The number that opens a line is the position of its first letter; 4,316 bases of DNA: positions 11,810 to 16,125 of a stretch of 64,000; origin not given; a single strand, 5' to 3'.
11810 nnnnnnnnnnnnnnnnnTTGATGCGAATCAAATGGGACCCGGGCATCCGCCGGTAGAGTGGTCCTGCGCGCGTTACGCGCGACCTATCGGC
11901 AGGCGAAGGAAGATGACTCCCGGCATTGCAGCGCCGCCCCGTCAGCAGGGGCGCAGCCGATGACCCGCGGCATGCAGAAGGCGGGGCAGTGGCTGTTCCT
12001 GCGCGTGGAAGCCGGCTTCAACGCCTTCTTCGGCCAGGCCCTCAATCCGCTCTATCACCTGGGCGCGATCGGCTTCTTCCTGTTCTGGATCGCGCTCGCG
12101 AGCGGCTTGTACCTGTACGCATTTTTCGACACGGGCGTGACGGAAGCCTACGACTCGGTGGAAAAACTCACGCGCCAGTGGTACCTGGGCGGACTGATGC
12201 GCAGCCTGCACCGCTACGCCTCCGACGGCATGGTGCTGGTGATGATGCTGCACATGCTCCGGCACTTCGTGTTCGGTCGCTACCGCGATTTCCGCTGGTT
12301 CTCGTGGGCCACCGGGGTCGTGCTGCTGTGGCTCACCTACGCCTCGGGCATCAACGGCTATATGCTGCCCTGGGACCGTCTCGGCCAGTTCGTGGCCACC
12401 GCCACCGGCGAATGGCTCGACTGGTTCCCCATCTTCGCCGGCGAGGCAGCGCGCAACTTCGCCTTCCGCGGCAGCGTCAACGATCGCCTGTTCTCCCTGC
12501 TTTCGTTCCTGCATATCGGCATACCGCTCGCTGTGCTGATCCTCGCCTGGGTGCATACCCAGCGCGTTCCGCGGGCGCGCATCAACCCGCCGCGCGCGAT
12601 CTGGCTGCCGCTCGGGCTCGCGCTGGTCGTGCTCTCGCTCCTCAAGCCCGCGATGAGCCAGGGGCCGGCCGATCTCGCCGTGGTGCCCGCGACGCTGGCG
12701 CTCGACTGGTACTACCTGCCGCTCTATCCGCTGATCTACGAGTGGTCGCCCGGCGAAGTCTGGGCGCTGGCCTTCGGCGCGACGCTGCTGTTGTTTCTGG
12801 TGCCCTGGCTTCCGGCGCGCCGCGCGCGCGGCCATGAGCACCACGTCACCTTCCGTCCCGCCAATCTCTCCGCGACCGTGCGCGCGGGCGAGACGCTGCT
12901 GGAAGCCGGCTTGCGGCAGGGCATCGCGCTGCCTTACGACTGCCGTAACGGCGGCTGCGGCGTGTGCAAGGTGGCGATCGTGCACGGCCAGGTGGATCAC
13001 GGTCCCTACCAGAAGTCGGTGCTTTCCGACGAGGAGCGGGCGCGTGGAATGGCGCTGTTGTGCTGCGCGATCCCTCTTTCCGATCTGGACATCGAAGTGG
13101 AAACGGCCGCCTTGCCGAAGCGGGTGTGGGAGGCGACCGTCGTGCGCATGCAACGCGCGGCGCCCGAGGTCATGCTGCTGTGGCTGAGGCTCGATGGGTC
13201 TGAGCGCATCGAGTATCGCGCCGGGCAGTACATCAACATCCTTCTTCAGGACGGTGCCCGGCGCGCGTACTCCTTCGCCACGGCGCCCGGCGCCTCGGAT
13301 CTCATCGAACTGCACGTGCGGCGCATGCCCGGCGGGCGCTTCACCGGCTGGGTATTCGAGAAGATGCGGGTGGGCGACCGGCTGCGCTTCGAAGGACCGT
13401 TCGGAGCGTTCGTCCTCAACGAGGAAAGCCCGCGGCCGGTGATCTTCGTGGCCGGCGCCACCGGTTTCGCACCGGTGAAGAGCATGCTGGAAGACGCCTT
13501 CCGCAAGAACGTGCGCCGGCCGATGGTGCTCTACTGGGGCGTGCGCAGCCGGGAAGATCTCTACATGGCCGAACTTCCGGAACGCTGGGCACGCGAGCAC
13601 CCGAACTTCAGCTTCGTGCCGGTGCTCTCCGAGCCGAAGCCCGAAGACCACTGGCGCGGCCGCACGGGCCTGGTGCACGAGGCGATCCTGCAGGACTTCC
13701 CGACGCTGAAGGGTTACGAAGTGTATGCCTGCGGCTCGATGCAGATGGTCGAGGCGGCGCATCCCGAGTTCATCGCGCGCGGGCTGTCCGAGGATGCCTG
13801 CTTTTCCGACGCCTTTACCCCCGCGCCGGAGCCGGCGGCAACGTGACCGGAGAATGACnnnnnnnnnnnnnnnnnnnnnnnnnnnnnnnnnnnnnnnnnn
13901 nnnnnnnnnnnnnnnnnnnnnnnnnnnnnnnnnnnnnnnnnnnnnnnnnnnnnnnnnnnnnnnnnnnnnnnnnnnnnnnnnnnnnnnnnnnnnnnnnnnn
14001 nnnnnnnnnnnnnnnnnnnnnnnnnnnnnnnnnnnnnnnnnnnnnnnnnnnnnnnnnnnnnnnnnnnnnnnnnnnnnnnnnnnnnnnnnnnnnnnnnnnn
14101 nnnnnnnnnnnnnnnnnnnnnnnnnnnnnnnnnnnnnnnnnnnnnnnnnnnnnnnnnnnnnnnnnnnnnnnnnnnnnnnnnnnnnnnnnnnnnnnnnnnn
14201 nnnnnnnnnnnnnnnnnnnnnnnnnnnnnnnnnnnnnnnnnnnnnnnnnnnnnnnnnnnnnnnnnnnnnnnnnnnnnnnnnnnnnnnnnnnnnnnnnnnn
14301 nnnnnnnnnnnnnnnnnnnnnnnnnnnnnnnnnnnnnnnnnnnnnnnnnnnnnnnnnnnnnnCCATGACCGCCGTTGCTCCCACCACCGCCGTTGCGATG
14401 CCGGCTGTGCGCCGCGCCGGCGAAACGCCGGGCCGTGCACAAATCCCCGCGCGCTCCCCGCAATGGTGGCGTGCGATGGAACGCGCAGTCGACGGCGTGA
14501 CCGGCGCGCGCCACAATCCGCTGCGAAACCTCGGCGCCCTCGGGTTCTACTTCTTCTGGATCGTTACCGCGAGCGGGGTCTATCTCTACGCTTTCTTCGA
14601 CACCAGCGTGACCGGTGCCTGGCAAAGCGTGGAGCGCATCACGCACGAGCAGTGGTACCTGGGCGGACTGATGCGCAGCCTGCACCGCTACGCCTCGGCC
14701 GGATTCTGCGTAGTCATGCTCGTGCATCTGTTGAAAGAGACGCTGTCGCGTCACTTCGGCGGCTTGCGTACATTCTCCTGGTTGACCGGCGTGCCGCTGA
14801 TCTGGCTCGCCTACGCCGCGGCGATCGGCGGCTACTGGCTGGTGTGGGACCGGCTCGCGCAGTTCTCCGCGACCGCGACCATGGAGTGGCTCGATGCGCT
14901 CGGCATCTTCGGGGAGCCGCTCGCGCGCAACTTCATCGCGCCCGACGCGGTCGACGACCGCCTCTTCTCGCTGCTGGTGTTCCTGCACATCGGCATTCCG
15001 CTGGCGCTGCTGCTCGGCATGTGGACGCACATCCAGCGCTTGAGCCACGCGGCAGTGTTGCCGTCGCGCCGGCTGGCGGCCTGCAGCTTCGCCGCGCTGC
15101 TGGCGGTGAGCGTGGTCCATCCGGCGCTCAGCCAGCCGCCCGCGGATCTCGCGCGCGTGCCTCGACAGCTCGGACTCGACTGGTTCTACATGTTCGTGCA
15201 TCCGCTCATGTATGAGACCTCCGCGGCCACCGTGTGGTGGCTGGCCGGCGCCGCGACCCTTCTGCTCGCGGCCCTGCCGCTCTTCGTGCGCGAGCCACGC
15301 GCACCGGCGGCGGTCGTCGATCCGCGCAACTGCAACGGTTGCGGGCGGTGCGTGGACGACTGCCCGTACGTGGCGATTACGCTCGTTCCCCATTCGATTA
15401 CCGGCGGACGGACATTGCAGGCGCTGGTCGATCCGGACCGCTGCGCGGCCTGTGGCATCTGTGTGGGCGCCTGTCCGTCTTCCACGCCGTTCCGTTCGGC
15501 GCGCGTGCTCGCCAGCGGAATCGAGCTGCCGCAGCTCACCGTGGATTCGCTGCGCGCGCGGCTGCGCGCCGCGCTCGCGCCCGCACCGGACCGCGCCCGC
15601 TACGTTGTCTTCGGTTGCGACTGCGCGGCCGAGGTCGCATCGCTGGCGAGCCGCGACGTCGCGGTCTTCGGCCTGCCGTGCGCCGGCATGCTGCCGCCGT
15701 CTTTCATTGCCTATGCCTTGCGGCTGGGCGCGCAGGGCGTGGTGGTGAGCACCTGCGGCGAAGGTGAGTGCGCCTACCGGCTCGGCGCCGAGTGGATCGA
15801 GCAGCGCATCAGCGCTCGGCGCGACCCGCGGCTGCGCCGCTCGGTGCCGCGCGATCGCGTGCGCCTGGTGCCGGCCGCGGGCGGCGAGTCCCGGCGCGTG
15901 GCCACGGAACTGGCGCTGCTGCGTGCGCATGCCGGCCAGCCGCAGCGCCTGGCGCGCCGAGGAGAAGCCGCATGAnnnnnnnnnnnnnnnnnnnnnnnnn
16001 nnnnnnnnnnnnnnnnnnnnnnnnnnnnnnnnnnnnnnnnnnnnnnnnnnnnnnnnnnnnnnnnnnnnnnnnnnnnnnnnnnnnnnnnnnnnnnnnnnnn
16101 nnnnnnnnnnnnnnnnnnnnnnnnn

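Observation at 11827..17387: Four-gene module: two di-haem cytochrome b redox fusions plus an orphan haem-copper-oxidase-like subunit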

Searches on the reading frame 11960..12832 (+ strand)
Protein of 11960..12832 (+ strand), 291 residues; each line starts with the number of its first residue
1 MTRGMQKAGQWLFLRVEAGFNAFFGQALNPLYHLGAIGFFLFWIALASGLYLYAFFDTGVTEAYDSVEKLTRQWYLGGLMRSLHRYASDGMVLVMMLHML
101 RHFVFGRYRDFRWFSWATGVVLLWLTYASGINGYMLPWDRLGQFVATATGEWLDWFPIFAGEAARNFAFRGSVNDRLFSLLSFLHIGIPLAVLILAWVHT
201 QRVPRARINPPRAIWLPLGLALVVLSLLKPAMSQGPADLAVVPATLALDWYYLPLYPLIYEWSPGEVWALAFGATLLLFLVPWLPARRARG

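Call 51: search_solved_structures(query=window:11960-12832:+, max_evalue=0.001, show_alignments=2)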
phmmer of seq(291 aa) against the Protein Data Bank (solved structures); distinct sequences matched with E-value up to 0.001: 47.
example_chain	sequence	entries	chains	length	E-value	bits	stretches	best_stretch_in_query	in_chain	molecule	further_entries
6rqf_I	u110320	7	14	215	1.7e-23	86.6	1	27-208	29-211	Cytochrome b6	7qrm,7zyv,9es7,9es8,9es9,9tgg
1q90_B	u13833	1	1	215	1.4e-21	80.3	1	27-204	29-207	Cytochrome b6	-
7r0w_I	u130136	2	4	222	2e-21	79.7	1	27-209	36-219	Cytochrome b6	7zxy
1vf5_A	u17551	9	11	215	2.1e-21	79.7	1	27-157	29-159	CYTOCHROME B6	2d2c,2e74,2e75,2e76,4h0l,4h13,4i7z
2zt9_A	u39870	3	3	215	2.5e-21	79.5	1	27-149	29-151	Cytochrome b6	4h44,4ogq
7rja_K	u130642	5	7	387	2.8e-15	59.6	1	27-201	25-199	Cytochrome b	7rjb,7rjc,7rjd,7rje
8smr_I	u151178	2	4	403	3.3e-13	52.8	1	28-210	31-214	Cytochrome b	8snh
1ezv_C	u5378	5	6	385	1e-12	51.1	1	27-200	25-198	CYTOCHROME B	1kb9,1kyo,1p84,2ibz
3cx5_C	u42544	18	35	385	1.6e-12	50.6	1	27-200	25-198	CYTOCHROME B | CYTOCHROME B-C1 COMPLEX SUBUNIT 2, MITOCHONDRIAL; SYNONYM: COMPLEX III SUBUNIT 2, CORE PRO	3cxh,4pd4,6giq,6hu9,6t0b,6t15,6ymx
8ab6_C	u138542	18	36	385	2e-11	46.9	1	28-208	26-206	Cytochrome b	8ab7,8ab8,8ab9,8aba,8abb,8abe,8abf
9h8t_J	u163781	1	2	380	2.1e-11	46.9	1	32-209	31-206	Cytochrome b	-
1bcc_C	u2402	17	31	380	3.3e-11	46.2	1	35-211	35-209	UBIQUINOL CYTOCHROME C OXIDOREDUCTASE | Cytochrome b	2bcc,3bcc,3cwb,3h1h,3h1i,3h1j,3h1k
6kls_B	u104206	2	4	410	8.8e-11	44.8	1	32-213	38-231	cytochrome b subunit | Cytochrome b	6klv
8q1b_C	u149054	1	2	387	2.8e-10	43.2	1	31-200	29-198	Cytochrome b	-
1qcr_C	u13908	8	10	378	4.3e-10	42.6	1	33-212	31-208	UBIQUINOL CYTOCHROME C OXIDOREDUCTASE | Cytochrome b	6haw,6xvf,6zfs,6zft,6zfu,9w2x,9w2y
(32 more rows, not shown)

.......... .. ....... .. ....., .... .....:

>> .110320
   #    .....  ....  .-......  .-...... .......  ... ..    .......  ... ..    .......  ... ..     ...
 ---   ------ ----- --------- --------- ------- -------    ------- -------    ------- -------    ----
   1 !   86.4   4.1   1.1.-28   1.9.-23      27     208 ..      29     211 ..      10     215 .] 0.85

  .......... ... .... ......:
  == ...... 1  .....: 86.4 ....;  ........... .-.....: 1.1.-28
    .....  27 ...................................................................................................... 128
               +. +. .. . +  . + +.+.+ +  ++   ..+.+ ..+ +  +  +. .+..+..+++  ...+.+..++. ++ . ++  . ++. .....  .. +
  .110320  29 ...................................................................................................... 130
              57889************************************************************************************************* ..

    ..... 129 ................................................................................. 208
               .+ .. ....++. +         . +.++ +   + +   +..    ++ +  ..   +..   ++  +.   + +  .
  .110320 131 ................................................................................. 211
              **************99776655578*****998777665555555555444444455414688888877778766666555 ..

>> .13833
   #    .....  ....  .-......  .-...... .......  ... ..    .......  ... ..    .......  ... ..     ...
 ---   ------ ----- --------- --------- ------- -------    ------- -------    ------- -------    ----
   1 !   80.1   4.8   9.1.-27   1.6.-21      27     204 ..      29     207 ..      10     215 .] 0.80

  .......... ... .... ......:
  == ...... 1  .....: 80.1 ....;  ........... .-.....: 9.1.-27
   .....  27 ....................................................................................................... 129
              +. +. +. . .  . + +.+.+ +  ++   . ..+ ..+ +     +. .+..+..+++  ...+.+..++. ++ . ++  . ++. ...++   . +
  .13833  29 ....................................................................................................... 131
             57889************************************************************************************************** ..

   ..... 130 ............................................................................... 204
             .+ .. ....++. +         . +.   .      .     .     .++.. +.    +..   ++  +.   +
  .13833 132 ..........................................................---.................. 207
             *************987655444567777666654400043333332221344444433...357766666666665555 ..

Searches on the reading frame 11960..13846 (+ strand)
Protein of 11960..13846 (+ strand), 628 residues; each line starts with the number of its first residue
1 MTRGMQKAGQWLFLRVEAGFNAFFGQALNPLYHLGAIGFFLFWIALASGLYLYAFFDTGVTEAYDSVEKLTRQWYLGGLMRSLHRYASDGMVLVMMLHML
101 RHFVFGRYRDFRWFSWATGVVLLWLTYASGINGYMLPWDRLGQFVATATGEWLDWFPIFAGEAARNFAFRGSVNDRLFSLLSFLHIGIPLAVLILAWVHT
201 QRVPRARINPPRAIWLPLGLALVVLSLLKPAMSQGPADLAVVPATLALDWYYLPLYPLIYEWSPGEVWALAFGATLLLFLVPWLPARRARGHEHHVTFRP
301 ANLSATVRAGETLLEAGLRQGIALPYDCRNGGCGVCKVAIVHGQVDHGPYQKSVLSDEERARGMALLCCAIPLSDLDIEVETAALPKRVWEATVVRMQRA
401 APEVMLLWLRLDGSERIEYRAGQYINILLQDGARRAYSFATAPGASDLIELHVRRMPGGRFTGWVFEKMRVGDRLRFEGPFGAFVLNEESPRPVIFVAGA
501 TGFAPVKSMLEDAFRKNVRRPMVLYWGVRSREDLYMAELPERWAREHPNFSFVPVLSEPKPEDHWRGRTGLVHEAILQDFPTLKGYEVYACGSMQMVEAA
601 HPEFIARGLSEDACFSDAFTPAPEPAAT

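Call 3: search_protein_families(library=pfam, proteins=[window:11960-13846:+], max_evalue=0.01)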
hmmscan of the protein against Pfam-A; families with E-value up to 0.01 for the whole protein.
window:11960-13846:+ (628 aa): 6 families
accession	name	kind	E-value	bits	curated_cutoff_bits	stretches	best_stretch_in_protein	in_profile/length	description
PF00175.26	NAD_binding_1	-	2.1e-23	83.5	22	1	496-601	1-108/109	Oxidoreductase NAD-binding domain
PF00033.24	Cytochrome_B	-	6e-23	82.1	27.2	1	26-200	8-182/189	Cytochrome b/b6/petB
PF00111.32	Fer2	-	4.6e-17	62.2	21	1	302-372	7-76/77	2Fe-2S iron-sulfur cluster binding domain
PF13631.11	Cytochrom_B_N_2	-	7.8e-17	62.2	27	1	91-203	3-116/169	Cytochrome b(N-terminal)/b6/petB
PF00970.30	FAD_binding_6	-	2.5e-13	50.6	21.1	1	392-484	2-97/99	Oxidoreductase FAD-binding domain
PF00032.22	Cytochrom_B_C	-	0.0019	18.8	20.7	1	236-299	1-65/102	Cytochrome b(C-terminal)/b6/petD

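Call 4: search_protein_families(library=ncbifam, proteins=[window:11960-13846:+], max_evalue=0.01)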
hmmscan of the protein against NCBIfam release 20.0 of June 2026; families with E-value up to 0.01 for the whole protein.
window:11960-13846:+ (628 aa): 27 families (the best 25 are shown)
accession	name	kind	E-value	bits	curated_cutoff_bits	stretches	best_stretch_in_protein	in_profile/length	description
NF040810.1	BenC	equivalog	1.2e-60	205.5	430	1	307-621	17-332/333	benzoate 1,2-dioxygenase electron transfer component BenC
NF045803.1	MethMoxFADbindMmoC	equivalog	5.1e-57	193.2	500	1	303-621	14-342/343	aromatic/alkene monooxygenase hydroxylase FAD-binding subunit MmoC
NF005963.0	PRK08051.1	equivalog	2.5e-54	184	230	1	409-620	21-231/233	NAD(P)H-flavin reductase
NF008822.0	PRK11872.1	equivalog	1.1e-49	169.3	402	1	305-620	17-336/341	anthranilate 1,2-dioxygenase electron transfer component AntC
TIGR01941.1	nqrF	equivalog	1.4e-44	152.6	295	2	431-615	203-399/405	NADH:ubiquinone reductase (Na(+)-transporting) subunit F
NF052252.1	flav_redu_LuxG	exception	1.2e-38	132.5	340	1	394-620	5-230/232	flavin mononucleotide reductase LuxG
NF004317.0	PRK05713.1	equivalog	1.7e-32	112.9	338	1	303-558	9-259/312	iron-sulfur-binding ferredoxin reductase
NF040969.1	cytb_ExtP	equivalog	3.2e-32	112.1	290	1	31-208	24-202/205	selenite/tellurite reduction operon b-type cytochrome ExtP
NF007964.0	PRK10684.1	equivalog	1.5e-31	109.6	383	2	386-622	6-240/333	NADH oxidoreductase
NF058606.1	GlBtMonoRdsGbcB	equivalog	4.7e-29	101.4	500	2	419-623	43-251/362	glycine betaine monooxygenase reductase subunit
NF002990.0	PRK03735.1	subfamily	5.8e-27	94.9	325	1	31-199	41-210/223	cytochrome b6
TIGR02160.1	PA_CoA_Oxy5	hypoth_equivalog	1.4e-26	93.2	420.8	2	415-626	29-248/352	1,2-phenylacetyl-CoA epoxidase subunit PaaE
NF009805.0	PRK13289.1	equivalog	1.1e-25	90.4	432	1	411-622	177-395/399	NO-inducible flavohemoprotein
TIGR02008.1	fdx_plant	subfamily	4.1e-12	45.7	81.15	1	309-380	21-90/97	ferredoxin [2Fe-2S]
NF041076.1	cyt_b_SoxC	equivalog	3.4e-11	42.7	740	1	32-186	28-178/542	proton pump complex cytochrome B SoxC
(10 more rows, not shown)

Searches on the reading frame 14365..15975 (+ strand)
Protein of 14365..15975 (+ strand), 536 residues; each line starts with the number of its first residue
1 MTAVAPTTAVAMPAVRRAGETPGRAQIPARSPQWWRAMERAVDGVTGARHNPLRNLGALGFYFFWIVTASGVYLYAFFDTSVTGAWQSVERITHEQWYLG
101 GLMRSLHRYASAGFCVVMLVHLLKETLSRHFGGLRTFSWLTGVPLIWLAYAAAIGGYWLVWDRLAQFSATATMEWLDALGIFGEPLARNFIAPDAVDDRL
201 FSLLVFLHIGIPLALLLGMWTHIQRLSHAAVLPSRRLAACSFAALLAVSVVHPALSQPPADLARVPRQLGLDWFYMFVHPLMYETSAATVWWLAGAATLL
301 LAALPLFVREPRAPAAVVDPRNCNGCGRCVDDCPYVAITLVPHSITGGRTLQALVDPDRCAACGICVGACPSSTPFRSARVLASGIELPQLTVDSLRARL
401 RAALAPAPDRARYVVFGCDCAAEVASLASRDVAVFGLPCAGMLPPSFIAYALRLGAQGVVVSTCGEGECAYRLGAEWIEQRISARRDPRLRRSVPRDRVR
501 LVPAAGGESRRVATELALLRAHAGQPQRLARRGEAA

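Call 3: search_protein_families(library=pfam, proteins=[window:14365-15975:+], max_evalue=0.01)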
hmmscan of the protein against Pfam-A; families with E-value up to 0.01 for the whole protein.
window:14365-15975:+ (536 aa): 16 families
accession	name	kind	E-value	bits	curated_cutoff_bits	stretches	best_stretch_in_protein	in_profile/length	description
PF00033.24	Cytochrome_B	-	1.5e-17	64.5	27.2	1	54-226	14-185/189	Cytochrome b/b6/petB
PF02662.21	FlpD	-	1.7e-12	47.8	22.3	1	428-515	24-111/123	Methyl-viologen-reducing hydrogenase, delta subunit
PF13631.11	Cytochrom_B_N_2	-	1.1e-11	45.4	27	1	114-227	3-117/169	Cytochrome b(N-terminal)/b6/petB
PF00037.32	Fer4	-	4.1e-11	42.6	21.1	2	317-339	2-24/24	4Fe-4S binding domain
PF12838.12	Fer4_7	-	2.6e-10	41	27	1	322-372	1-50/52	4Fe-4S dicluster domain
PF12837.12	Fer4_6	-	8e-10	38.6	25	2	316-338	2-24/24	4Fe-4S binding domain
PF12797.12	Fer4_2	-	6.6e-09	35.6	24.5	2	354-372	4-22/22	4Fe-4S binding domain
PF13187.11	Fer4_9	-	3.3e-07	30.6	27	1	322-373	1-50/52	4Fe-4S dicluster domain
PF13237.11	Fer4_10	-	5.6e-07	29.8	25.5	2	317-371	3-53/53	4Fe-4S dicluster domain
PF14697.11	Fer4_21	-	2.3e-06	28.1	35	1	316-371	1-52/59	4Fe-4S dicluster domain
PF12800.12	Fer4_4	-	7.9e-06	26.2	24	1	322-335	3-16/17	4Fe-4S binding domain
PF13534.11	Fer4_17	-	0.00011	23.1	22.2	1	322-373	1-59/61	4Fe-4S dicluster domain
PF13183.11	Fer4_8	-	0.00033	21.6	27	1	322-372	4-66/68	4Fe-4S dicluster domain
PF13459.11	Fer4_15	-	0.00039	21.5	22.4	0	355-376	3-24/66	4Fe-4S single cluster domain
PF13484.11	Fer4_16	-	0.0012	20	30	0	322-371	1-64/66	4Fe-4S double cluster binding domain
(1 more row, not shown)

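Call 4: search_protein_families(library=ncbifam, proteins=[window:14365-15975:+], max_evalue=0.01)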
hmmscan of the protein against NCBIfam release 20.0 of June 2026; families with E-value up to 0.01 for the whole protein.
window:14365-15975:+ (536 aa): 56 families (the best 25 are shown)
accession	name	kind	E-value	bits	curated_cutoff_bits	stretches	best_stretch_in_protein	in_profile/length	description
NF040969.1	cytb_ExtP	equivalog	3.3e-22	79.3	290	1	56-226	27-197/205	selenite/tellurite reduction operon b-type cytochrome ExtP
NF040770.1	hetero_SS_HdrA2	exception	4.5e-21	74.7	1100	1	314-517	570-762/777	CoB-CoM heterodisulfide reductase HdrA2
NF002990.0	PRK03735.1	subfamily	1.6e-17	64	325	1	56-222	44-210/223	cytochrome b6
NF042909.1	FMH_DH_FwdF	exception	4e-08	32.7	375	1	315-373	251-309/336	tungsten-dependent formylmethanofuran dehydrogenase subunit FwdF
TIGR04105.1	FeFe_hydrog_B1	subfamily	2e-07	30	450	1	315-373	136-203/462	monomeric [FeFe] hydrogenase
NF040612.1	F420_dehyd_FpoI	exception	2.4e-06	27.4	180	1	318-386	39-109/135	F420H2 dehydrogenase subunit FpoI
TIGR02179.1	PorD_KorD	subfamily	4.3e-06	26.8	60.05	1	315-342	49-76/78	2-oxoacid:acceptor oxidoreductase, delta subunit, pyruvate/2-ketoisovalerate family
NF041891.1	hdrA_Methbact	equivalog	4.5e-06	25.2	1300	1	314-373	565-616/762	ferredoxin:CoB-CoM heterodisulfide reductase subunit HdrA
TIGR01971.1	NuoI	subfamily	5.2e-06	26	113.05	1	322-373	43-96/121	NADH-quinone oxidoreductase, chain I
NF006076.0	PRK08222.1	equivalog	5.9e-06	26.2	270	1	294-373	11-88/181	hydrogenase 4 subunit H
NF043039.1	HgcAB_like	equivalog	6.2e-06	26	285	1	268-372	252-346/350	HgcAB-like fusion protein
NF045874.1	Vhu_polyferre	exception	7.3e-06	25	600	1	311-379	120-178/381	F420-non-reducing hydrogenase associated-polyferredoxin VhuB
NF005504.0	PRK07118.1-3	equivalog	1e-05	25.1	437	1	323-372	142-185/293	Fe-S cluster domain-containing protein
TIGR01944.1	rnfB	subfamily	1.3e-05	24.8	68.7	1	315-372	107-157/190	RnfABCDGE type electron transport complex subunit B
NF040864.1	HgcB_ferredoxin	equivalog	3.3e-05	23.6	99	1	319-373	12-59/93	mercury methylation ferredoxin HgcB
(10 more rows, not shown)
